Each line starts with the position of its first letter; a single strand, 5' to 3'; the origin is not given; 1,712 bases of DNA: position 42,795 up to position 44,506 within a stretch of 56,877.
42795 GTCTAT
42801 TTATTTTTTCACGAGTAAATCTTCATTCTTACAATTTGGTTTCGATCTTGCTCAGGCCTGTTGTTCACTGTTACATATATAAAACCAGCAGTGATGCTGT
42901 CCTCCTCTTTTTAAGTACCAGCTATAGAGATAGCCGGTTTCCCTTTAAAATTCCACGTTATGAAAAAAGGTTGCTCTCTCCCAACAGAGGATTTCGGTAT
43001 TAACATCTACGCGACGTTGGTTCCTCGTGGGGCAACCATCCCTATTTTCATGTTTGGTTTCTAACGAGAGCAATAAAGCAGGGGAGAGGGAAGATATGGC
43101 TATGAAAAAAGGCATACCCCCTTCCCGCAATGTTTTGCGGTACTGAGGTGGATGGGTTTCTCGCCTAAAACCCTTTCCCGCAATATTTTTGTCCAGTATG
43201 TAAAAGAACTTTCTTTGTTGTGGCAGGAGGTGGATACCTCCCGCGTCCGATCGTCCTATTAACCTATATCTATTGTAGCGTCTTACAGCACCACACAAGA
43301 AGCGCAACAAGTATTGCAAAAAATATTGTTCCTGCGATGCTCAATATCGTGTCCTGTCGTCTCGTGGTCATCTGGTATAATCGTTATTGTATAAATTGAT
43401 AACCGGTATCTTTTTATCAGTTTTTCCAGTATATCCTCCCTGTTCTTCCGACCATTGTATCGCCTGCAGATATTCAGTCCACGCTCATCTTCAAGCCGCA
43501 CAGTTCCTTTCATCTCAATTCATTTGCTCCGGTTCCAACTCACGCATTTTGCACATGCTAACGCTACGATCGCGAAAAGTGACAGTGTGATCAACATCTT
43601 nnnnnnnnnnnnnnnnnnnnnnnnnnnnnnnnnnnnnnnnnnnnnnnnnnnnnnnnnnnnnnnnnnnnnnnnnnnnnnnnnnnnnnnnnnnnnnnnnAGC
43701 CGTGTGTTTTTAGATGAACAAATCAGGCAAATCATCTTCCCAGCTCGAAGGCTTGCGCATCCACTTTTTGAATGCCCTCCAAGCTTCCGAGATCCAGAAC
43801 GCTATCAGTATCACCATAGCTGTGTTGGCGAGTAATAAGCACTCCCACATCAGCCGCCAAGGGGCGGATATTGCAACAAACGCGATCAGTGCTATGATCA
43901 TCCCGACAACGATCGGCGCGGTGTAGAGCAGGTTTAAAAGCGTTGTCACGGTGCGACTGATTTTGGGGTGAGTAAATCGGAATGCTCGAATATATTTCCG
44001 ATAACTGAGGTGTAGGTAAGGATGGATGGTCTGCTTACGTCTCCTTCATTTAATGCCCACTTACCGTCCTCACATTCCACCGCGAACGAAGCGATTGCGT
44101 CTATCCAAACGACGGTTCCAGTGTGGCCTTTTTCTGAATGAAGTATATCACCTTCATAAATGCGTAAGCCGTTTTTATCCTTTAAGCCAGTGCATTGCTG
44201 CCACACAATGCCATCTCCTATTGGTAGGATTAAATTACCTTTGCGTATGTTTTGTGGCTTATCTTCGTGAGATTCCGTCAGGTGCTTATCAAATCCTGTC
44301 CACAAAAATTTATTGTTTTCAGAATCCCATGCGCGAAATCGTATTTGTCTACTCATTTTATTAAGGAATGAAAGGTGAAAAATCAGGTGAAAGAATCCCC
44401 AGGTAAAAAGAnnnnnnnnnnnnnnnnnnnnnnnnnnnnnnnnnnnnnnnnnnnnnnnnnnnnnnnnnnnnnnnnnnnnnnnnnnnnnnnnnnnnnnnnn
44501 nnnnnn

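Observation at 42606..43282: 677-nt ORF-free, highly structured segment in a tightly packed operon: candidate large ncRNA or origin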

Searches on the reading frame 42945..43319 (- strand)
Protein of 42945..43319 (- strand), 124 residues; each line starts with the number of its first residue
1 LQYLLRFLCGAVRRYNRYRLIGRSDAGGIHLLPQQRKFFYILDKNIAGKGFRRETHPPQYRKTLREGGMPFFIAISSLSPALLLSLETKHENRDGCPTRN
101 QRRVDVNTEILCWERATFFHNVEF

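Call 9: search_protein_families(library=phrogs, proteins=[window:42945-43319:-], max_evalue=0.01)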
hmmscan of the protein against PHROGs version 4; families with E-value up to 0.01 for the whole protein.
window:42945-43319:- (124 aa): 0 families

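Call 79: search_protein_families(library=pfam, proteins=[window:42945-43319:-], max_evalue=0.1)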
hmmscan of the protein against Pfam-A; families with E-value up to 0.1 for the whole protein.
window:42945-43319:- (124 aa): 0 families

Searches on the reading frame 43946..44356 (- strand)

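Call 9: search_protein_families(library=phrogs, proteins=[window:43946-44356:-], max_evalue=0.01)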
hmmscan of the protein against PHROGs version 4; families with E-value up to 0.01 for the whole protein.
window:43946-44356:- (136 aa): 3 families
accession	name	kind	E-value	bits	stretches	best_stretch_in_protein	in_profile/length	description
phrog_98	-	unknown function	4.7e-23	82.7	1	1-129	24-150/208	-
phrog_8684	-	unknown function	7e-09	36.9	1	54-130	63-161/164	-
phrog_9246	-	unknown function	2.9e-08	34.8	1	5-75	3-76/82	-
